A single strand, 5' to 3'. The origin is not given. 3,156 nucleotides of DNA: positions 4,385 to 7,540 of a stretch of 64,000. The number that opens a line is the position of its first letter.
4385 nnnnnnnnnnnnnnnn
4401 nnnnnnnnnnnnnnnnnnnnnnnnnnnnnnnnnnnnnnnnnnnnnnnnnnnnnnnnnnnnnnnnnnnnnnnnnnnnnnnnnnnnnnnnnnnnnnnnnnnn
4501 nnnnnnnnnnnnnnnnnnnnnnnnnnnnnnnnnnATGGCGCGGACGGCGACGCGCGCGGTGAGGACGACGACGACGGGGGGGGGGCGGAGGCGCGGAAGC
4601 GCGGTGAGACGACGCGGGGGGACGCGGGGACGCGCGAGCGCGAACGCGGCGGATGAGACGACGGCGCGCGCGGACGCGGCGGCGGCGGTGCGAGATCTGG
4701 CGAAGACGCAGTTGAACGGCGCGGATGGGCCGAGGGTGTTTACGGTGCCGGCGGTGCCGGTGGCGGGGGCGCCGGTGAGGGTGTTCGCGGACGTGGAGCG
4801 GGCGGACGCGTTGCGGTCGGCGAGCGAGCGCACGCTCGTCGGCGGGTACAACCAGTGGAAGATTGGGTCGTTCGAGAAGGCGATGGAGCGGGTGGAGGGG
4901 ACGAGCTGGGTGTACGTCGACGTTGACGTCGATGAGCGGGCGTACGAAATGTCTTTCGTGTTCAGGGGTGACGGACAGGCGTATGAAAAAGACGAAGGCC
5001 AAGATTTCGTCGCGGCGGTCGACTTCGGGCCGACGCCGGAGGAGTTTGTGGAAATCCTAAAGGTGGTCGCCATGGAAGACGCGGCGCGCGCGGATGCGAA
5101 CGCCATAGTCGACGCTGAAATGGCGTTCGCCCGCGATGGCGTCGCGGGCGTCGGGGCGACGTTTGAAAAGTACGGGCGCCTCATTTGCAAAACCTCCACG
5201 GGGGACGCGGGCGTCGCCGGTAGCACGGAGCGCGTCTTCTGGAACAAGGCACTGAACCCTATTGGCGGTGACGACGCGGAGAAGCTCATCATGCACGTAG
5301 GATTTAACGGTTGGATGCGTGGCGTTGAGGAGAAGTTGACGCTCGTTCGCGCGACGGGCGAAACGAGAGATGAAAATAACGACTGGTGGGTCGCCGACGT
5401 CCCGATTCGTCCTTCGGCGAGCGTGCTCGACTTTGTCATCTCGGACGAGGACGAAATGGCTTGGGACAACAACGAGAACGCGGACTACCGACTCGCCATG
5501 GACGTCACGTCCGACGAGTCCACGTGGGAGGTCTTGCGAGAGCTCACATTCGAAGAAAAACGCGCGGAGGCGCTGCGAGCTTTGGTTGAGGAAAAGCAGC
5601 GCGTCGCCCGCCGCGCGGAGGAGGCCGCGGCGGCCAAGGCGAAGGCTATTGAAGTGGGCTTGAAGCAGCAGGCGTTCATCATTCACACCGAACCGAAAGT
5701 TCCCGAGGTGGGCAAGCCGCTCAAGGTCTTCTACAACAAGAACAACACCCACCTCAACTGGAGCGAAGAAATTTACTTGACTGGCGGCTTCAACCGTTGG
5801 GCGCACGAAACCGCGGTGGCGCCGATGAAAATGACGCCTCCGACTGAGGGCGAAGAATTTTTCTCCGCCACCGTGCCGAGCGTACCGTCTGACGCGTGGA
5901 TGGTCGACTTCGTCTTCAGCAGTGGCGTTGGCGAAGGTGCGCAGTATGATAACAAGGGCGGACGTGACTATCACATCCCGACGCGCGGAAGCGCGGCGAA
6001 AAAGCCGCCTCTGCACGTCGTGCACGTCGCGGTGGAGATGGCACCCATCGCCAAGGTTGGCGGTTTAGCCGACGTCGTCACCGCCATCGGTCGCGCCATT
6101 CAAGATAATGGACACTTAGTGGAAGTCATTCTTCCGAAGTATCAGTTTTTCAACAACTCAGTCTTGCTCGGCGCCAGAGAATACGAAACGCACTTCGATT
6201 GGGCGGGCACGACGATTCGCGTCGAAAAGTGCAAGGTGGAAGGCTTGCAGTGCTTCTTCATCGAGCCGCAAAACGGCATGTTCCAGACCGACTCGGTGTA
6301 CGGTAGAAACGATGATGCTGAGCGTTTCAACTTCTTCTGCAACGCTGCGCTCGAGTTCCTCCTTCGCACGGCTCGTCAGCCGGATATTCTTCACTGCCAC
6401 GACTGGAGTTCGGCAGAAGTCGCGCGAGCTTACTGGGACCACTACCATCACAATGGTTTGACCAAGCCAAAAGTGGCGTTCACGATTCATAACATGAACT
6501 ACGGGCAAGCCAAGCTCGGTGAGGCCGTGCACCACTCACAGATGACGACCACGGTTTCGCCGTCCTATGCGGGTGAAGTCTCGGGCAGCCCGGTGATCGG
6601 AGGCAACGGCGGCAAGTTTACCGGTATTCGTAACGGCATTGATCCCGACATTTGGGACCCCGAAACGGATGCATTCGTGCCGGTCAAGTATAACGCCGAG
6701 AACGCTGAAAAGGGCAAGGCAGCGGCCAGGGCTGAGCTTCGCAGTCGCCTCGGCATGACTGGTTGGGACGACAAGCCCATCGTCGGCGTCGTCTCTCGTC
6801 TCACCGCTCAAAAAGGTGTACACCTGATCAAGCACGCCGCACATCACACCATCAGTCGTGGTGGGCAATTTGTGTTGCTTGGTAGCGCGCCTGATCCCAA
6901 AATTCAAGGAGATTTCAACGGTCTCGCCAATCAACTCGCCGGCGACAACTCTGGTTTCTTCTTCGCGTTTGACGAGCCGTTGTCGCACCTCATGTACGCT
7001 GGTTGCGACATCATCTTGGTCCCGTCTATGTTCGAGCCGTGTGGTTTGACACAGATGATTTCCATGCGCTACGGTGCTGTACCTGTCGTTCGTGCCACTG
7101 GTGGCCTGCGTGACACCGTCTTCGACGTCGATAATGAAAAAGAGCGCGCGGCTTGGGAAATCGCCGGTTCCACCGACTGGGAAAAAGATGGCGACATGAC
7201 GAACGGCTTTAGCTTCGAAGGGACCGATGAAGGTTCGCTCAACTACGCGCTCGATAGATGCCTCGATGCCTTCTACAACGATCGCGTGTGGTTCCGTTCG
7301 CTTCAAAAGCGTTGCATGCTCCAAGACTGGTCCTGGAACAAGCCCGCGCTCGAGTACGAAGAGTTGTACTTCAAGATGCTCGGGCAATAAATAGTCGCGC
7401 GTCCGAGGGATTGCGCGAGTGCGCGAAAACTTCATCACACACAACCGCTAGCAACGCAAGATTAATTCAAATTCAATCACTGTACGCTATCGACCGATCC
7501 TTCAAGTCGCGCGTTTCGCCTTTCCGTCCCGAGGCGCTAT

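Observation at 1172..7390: Two starch synthases in tandem (SSI-like and SSIII) with a third starch enzyme (GWD) 37 kb downstream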

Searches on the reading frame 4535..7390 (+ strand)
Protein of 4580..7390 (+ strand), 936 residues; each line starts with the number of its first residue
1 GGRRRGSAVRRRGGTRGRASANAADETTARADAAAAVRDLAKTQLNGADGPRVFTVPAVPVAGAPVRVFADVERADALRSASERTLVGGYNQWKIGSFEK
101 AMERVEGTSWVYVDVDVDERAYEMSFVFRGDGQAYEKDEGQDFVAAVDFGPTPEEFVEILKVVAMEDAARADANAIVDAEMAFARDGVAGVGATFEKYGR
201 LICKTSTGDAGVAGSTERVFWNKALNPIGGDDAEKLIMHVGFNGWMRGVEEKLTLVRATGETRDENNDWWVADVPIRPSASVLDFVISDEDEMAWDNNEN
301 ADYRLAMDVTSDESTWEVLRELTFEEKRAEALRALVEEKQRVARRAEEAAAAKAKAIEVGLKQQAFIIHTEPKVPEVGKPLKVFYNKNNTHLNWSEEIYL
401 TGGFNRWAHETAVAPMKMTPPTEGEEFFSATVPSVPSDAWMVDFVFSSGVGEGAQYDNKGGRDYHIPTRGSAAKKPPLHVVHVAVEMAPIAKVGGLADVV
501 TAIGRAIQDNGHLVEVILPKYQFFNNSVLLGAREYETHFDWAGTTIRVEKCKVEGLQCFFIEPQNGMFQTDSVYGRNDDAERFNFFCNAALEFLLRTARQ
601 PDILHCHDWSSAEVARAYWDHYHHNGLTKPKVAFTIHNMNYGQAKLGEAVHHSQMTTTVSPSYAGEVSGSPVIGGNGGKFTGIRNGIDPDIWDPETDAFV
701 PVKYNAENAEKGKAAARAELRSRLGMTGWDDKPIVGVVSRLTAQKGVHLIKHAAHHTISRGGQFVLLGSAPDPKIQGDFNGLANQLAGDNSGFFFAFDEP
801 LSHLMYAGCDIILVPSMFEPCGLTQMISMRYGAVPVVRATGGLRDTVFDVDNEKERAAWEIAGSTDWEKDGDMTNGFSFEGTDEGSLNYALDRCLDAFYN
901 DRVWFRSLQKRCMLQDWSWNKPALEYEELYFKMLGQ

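Call 21: search_protein_families(library=ncbifam, proteins=[window:4580-7390:+], max_evalue=0.001)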
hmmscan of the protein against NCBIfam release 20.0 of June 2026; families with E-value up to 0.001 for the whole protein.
window:4580-7390:+ (936 aa): 13 families
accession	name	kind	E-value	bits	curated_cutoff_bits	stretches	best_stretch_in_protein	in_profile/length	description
TIGR02095.1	glgA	subfamily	2.9e-130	435.1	328.45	2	646-931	202-475/477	glycogen/starch synthase, ADP-glucose type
NF001905.0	PRK00654.2-4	subfamily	4e-130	434.6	560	2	649-931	210-484/489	glycogen synthase GlgA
NF001902.0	PRK00654.2-1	equivalog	3.9e-114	381.9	845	2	652-930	214-486/492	glycogen synthase GlgA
NF001898.0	PRK00654.1-1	equivalog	5.3e-95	318.8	603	2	649-933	204-475/477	glycogen synthase GlgA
NF001899.0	PRK00654.1-2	equivalog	8.3e-94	314.6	459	2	649-934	202-476/478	glycogen synthase GlgA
NF001903.0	PRK00654.2-2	equivalog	1.3e-92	311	616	3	648-857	207-419/482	glycogen synthase GlgA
NF001900.0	PRK00654.1-3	equivalog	1.9e-81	273.9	509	1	479-935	2-456/481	glycogen synthase GlgA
NF010699.0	PRK14099.1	equivalog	8.4e-77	258.7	762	2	650-934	207-480/485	glycogen synthase GlgA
NF001906.0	PRK00654.2-5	equivalog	4.7e-66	223.7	870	2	657-932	218-482/485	glycogen synthase GlgA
NF001904.0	PRK00654.2-3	equivalog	1.8e-64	218.2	577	2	648-849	198-412/475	glycogen synthase GlgA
NF001901.0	PRK00654.1-5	equivalog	4.9e-61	206.7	649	3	650-849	228-431/502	glycogen synthase GlgA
NF010698.0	PRK14098.1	equivalog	5e-54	183.7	754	2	648-935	216-488/489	starch synthase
TIGR02149.1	glgA_Coryne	subfamily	4.6e-11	42.5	302.4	1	702-849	173-324/391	glycogen synthase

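Call 25: find_homologous_proteins(query=window:4601-7390:+, max_evalue=1e-30)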
Query window:4601-7390:+ (929 aa): 185 proteins with E <= 1e-30 among 8000 candidates; the best 120 are listed.
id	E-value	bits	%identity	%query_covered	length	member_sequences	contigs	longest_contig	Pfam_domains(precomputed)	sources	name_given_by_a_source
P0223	0.0e+0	2158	100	100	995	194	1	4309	PF00534.27,PF08323.18,PF13439.13,PF16760.11,PF13692.13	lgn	-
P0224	0.0e+0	1808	83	97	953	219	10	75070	PF00534.27,PF25419.2,PF08323.18,PF13439.13,PF16760.11,PF13692.13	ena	-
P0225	0.0e+0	1766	81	100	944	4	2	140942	PF00534.27,PF08323.18,PF13439.13,PF16760.11,PF13692.13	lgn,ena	-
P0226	0.0e+0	1747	80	100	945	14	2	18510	PF00534.27,PF08323.18,PF13439.13,PF16760.11,PF13692.13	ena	-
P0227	0.0e+0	1709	80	95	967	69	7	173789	PF00534.27,PF13579.13,PF25419.2,PF08323.18,PF13439.13,PF16760.11,PF13692.13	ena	-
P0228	0.0e+0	1651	76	99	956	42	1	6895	PF00534.27,PF25419.2,PF08323.18,PF13439.13,PF16760.11,PF13692.13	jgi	jgi:starch synthase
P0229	0.0e+0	1584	73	100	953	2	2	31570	PF00534.27,PF25419.2,PF08323.18,PF13439.13,PF16760.11,PF13692.13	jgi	-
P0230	0.0e+0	1568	86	81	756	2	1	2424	PF00534.27,PF25419.2,PF08323.18,PF13439.13,PF16760.11,PF13692.13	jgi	-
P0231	0.0e+0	1170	57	95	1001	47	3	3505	PF00534.27,PF13579.13,PF25419.2,PF08323.18,PF13439.13,PF16760.11,PF13692.13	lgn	-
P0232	0.0e+0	1166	58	95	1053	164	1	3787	PF00534.27,PF13579.13,PF25419.2,PF08323.18,PF13439.13,PF16760.11,PF13692.13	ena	-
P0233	0.0e+0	1162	55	98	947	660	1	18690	PF00534.27,PF13579.13,PF25419.2,PF08323.18,PF13439.13,PF16760.11,PF13692.13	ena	-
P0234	0.0e+0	1152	57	95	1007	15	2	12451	PF00534.27,PF13579.13,PF25419.2,PF08323.18,PF13439.13,PF16760.11,PF13692.13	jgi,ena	-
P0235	0.0e+0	1069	53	97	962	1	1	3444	PF00534.27,PF25419.2,PF08323.18,PF13439.13,PF16760.11,PF13692.13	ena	-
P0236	0.0e+0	1061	54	96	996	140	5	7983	PF00534.27,PF08323.18,PF13439.13,PF16760.11,PF13692.13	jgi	jgi:starch synthase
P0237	0.0e+0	1054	53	95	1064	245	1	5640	PF00534.27,PF08323.18,PF13439.13,PF16760.11,PF13692.13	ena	-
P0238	0.0e+0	1053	53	97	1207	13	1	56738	PF00534.27,PF08323.18,PF13439.13,PF16760.11,PF13692.13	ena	-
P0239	0.0e+0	1031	53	98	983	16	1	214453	PF00534.27,PF08323.18,PF13439.13,PF16760.11,PF13692.13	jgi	jgi:starch synthase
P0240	0.0e+0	1031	53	95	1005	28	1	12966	PF00534.27,PF08323.18,PF13439.13,PF16760.11,PF13692.13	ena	-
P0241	0.0e+0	1028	53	95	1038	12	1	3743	PF00534.27,PF25419.2,PF08323.18,PF13439.13,PF16760.11,PF13692.13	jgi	jgi:starch synthase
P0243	4.4e-285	967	49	95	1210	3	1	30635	PF00534.27,PF13579.13,PF25419.2,PF08323.18,PF13439.13,PF16760.11,PF13692.13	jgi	jgi:starch synthase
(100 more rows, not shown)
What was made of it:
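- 4535..7390 (+): Starch synthase III (orthologue of O. tauri SSIII-B), 951 aa. It has a transit peptide, three CBM53-type starch-binding modules and a GT5 group-B catalytic domain (about 6005-7387). Plant 'starch synthase 3' at 42% identity over 95% of the query (call 25).
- On Starch synthase III (GT5, group B): Plant SS3 proteins align over 95% of the query including this arm (call 25).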

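Call 26: find_encoding_contigs(protein=P0239, flank=10000, max_places=2)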
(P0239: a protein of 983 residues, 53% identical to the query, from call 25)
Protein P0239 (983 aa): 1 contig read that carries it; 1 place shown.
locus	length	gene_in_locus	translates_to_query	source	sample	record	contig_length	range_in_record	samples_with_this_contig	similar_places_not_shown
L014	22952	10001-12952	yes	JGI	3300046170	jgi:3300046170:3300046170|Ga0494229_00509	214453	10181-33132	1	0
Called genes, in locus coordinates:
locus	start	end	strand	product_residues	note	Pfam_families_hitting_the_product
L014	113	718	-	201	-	-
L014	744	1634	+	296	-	-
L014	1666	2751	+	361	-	-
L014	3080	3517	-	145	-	PF00071:Ras, PF08477:Roc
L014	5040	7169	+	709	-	PF08323:Glyco_transf_5, PF00534:Glycos_transf_1, PF13692:Glyco_trans_1_4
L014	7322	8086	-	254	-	PF00293:NUDIX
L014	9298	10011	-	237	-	-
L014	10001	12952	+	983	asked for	PF16760:CBM53, PF08323:Glyco_transf_5, PF13439:Glyco_transf_4, PF00534:Glycos_transf_1, PF13692:Glyco_trans_1_4 (weak)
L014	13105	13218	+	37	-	-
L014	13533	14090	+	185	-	PF09366:DUF1997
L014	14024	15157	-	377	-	-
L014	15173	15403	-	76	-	-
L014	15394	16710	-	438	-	-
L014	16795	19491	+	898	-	PF00027:cNMP_binding (faint)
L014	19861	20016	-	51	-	-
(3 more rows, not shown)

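Call 27: find_encoding_contigs(protein=P0238, flank=10000, max_places=2)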
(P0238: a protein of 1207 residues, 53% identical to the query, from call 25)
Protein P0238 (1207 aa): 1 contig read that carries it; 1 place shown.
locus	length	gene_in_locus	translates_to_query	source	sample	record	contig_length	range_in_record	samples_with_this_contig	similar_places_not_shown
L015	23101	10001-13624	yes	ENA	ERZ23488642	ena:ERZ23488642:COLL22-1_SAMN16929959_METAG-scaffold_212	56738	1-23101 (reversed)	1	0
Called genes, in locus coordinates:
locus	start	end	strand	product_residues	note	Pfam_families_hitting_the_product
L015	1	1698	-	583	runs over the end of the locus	PF00069:Pkinase, PF07714:PK_Tyr_Ser-Thr, PF00069:Pkinase, PF07714:PK_Tyr_Ser-Thr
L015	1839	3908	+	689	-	PF00036:EF-hand_1 (faint), PF13202:EF-hand_5 (weak), PF13405:EF-hand_6 (faint)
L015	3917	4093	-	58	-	-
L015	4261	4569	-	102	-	PF00071:Ras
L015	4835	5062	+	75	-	-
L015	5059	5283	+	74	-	-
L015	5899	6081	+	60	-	-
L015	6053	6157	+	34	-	-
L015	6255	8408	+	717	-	PF08323:Glyco_transf_5, PF00534:Glycos_transf_1, PF13692:Glyco_trans_1_4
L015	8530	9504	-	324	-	PF00293:NUDIX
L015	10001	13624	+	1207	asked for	PF16760:CBM53, PF08323:Glyco_transf_5, PF13439:Glyco_transf_4, PF00534:Glycos_transf_1 (weak), PF13692:Glyco_trans_1_4 (weak)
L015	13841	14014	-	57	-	-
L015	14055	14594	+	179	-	PF09366:DUF1997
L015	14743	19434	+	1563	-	PF00027:cNMP_binding (faint)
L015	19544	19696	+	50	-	-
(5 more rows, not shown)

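Call 33: list_cluster_members(proteins=[P0233, P0234, P0236, P0237, P0238, P0239, P0240, P0243, P0241, P0232])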
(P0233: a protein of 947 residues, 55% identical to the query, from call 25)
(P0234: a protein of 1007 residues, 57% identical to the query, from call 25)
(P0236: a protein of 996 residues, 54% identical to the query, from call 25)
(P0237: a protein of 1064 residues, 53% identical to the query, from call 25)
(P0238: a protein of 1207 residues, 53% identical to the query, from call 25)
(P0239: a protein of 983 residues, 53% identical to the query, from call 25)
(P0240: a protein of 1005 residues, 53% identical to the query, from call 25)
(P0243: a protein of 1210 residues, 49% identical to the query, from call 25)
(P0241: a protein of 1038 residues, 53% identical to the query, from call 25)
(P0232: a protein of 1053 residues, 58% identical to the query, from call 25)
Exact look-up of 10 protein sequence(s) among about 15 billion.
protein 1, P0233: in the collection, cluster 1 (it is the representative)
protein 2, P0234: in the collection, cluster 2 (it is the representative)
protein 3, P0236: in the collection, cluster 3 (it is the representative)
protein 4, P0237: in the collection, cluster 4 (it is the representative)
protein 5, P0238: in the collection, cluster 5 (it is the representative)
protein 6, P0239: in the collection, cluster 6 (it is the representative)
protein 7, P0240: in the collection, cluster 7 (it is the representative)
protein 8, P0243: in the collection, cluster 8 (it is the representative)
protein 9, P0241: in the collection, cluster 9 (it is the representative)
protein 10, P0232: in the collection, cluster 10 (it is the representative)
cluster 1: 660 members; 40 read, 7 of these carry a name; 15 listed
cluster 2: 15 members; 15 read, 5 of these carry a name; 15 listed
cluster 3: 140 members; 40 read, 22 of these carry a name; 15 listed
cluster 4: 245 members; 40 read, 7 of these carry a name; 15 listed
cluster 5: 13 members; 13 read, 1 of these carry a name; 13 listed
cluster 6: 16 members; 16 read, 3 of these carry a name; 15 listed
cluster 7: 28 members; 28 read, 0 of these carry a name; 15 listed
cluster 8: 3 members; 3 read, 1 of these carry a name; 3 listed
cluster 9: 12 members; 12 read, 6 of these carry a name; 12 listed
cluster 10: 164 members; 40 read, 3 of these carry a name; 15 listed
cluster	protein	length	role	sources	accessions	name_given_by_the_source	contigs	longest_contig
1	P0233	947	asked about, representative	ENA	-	-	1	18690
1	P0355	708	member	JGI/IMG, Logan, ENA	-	starch synthase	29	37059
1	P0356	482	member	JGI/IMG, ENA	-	starch synthase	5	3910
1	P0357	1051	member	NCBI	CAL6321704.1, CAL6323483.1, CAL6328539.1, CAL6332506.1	unnamed protein product [Bathycoccus prasinos]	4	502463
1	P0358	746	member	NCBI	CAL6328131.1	unnamed protein product [Bathycoccus prasinos]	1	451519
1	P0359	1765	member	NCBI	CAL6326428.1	unnamed protein product [Bathycoccus prasinos]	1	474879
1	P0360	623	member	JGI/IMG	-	starch synthase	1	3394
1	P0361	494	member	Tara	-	strand:- start:102 stop:1586 length:1485 start_codon:yes stop_codon:yes gene_type:complete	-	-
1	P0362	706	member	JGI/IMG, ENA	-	-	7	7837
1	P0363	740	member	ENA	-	-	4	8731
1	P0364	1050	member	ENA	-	-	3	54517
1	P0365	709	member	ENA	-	-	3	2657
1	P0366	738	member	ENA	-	-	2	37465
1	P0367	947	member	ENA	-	-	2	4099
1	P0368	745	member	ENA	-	-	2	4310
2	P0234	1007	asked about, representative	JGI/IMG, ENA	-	-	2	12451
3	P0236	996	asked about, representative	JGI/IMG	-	starch synthase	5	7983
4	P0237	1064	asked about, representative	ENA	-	-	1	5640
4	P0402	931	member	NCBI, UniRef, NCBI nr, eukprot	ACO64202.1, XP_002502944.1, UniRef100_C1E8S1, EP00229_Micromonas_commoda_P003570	glycosyltransferase family 5 protein [Micromonas commoda] | starch synthase n=1 Tax=Micromonas commoda (strain RCC299 / NOUM17 / CCMP2709) ... | XP_002502944.1 glycosyltransferase family 5 protein [Micromonas commoda]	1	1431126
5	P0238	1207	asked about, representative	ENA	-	-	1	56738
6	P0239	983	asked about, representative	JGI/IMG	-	starch synthase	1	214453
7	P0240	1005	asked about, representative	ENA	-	-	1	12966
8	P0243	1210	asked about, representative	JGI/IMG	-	starch synthase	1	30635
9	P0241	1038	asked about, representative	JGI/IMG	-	starch synthase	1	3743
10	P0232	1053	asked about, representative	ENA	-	-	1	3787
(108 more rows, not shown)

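Call 34: find_encoding_contigs(protein=P0402, flank=10000, max_places=1)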
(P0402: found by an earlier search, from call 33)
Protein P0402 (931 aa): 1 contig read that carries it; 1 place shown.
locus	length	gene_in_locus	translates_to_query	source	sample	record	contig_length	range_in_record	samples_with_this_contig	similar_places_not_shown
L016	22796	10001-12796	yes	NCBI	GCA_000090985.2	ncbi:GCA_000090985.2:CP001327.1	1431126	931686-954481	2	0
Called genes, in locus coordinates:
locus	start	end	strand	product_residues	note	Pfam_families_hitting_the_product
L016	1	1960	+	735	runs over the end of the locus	PF13499:EF-hand_7 (faint), PF07647:SAM_2 (weak)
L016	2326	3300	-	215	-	PF00025:Arf, PF00071:Ras, PF08477:Roc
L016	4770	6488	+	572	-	PF08323:Glyco_transf_5, PF00534:Glycos_transf_1, PF13692:Glyco_trans_1_4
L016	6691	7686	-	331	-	PF00293:NUDIX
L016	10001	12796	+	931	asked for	PF16760:CBM53, PF08323:Glyco_transf_5, PF13439:Glyco_transf_4 (weak), PF00534:Glycos_transf_1, PF13692:Glyco_trans_1_4 (weak)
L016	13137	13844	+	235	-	PF09366:DUF1997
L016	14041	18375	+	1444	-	PF00027:cNMP_binding (faint)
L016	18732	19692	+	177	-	PF12796:Ank_2, PF13606:Ank_3 (faint), PF13637:Ank_4 (weak), PF12796:Ank_2, PF13857:Ank_5 (weak), PF13637:Ank_4, PF13857:Ank_5 (weak), PF00023:Ank (weak)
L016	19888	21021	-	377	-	-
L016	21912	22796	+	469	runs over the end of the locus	PF00009:GTP_EFTU, PF01926:MMR_HSR1 (faint), PF03144:GTP_EFTU_D2, PF03143:GTP_EFTU_D3, PF22594:GTP-eEF1A_C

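Call 57: find_related_loci(query=A1, collection=metagenome_contigs, flank=10000)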
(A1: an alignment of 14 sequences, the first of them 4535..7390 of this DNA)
Query A1 (951 aa) in metagenome_contigs; peptide patterns used: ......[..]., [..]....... (x = any residue, [..] = any of these).
600 stretches matched a pattern (row limit reached: there are more); 533 encode a relative of the query (tblastn E <= 1e-3); the best 80 are kept; 80 distinct loci.
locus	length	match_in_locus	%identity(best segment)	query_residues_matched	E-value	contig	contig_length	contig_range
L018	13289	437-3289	100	1-951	0e+0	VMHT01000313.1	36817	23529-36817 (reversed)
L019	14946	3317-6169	100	1-951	0e+0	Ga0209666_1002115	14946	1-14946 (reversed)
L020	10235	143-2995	100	1-951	0e+0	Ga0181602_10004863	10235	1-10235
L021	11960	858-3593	97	40-951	0e+0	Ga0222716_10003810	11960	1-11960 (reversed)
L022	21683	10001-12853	100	1-951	0e+0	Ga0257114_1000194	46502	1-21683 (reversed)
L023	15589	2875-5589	83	51-951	0e+0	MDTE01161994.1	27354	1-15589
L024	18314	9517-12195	83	60-951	0e+0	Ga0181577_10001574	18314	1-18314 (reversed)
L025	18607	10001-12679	83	60-951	0e+0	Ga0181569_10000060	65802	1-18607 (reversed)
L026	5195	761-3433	81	59-951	0e+0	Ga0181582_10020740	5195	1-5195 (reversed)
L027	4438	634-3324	80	56-951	0e+0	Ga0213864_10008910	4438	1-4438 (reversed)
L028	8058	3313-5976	80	66-951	0e+0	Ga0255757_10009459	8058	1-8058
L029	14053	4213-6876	80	66-951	0e+0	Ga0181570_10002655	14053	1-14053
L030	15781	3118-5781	80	66-951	0e+0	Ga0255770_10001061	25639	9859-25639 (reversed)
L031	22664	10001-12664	80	66-951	0e+0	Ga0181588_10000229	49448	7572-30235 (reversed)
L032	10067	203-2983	75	20-951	0e+0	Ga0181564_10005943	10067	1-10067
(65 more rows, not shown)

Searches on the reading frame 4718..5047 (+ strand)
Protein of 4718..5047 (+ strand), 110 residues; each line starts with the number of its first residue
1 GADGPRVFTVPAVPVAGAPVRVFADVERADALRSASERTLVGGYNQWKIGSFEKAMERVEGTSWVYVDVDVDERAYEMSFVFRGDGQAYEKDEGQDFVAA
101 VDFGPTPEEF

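Call 38: search_protein_families(library=pfam, proteins=[window:4718-5047:+], max_evalue=0.01)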
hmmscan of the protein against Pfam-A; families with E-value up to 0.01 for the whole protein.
seq(110 aa): 2 families
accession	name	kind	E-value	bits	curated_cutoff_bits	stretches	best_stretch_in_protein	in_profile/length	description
PF16760.10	CBM53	-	0.00023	21.8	27.6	1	39-80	14-57/57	Starch/carbohydrate-binding module (family 53)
PF09694.16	Gcw_chp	-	0.0052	17.2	24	1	13-78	150-210/230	Bacterial protein of unknown function (Gcw_chp)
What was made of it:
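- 4832..4957 (+): CBM53 module D1 (divergent). Pfam PF16760 21.8 bits, E 2e-4, below the gathering score (call 38).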

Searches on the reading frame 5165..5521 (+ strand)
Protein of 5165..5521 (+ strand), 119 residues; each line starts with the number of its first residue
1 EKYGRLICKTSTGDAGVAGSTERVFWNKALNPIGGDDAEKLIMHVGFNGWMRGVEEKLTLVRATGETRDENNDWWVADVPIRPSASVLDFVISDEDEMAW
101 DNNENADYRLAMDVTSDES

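Call 38: search_protein_families(library=pfam, proteins=[window:5165-5521:+], max_evalue=0.01)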
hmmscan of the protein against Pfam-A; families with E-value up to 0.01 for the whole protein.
seq(119 aa): 1 family
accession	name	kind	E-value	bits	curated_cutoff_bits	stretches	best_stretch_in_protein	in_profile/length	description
PF16760.10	CBM53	-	1.2e-10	42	27.6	1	23-90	2-57/57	Starch/carbohydrate-binding module (family 53)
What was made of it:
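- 5231..5434 (+): CBM53 module D2. Pfam PF16760 42 bits (call 38).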

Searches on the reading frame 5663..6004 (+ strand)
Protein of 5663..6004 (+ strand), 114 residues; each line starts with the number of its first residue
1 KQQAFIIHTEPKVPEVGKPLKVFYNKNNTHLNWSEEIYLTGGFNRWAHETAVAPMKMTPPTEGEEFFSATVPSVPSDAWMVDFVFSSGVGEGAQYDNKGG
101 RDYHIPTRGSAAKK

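Call 38: search_protein_families(library=pfam, proteins=[window:5663-6004:+], max_evalue=0.01)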
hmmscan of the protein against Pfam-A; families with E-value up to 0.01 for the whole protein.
seq(114 aa): 2 families
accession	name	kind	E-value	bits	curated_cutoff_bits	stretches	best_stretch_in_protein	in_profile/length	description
PF16760.10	CBM53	-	1.2e-13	51.5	27.6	1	21-83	2-57/57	Starch/carbohydrate-binding module (family 53)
PF25419.1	Ig_PIFI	-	0.00046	21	28.2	1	10-90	16-99/130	PIFI-like, immunoglobulin-like domain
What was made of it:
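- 5723..5911 (+): CBM53 module D3. Pfam PF16760 51.5 bits (call 38).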
